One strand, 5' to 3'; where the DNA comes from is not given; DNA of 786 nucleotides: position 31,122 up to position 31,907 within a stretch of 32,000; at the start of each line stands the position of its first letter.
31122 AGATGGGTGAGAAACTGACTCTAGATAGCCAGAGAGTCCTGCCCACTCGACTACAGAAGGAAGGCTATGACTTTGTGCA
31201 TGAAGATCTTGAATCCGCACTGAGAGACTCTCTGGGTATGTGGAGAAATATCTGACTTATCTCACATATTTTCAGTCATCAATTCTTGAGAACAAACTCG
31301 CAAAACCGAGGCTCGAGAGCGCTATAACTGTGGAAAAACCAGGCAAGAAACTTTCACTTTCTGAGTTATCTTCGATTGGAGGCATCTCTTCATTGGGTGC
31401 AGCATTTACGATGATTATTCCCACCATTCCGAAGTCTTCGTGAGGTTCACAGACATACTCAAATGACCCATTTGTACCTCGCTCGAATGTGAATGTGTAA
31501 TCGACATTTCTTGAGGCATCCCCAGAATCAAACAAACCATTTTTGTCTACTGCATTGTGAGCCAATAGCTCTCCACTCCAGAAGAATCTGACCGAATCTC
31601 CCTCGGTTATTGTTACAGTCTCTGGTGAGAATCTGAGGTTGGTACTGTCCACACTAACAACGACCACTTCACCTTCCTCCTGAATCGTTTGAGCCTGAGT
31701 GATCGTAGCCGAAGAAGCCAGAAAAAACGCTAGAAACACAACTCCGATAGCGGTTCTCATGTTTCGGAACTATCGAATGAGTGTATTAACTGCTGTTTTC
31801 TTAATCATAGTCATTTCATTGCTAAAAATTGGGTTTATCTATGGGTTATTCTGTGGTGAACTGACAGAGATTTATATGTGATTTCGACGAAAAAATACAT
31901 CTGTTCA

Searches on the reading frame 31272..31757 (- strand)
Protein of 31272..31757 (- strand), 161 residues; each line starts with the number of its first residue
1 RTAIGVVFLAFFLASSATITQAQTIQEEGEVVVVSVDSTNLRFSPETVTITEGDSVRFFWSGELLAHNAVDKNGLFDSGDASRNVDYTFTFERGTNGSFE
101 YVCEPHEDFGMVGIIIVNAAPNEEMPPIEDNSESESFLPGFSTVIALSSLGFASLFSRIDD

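Call 83: search_protein_families(library=pfam, proteins=[window:31272-31757:-], max_evalue=0.01)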
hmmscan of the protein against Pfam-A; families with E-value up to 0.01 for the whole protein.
window:31272-31757:- (161 aa): 2 families
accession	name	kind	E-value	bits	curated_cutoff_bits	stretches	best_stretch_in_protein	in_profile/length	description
PF00127.26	Copper-bind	-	6.6e-12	46.1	21.2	1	32-118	3-99/99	Copper binding proteins, plastocyanin/azurin family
PF13473.12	Cupredoxin_1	-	9.7e-05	22.8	27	1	9-117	7-104/104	Cupredoxin-like domain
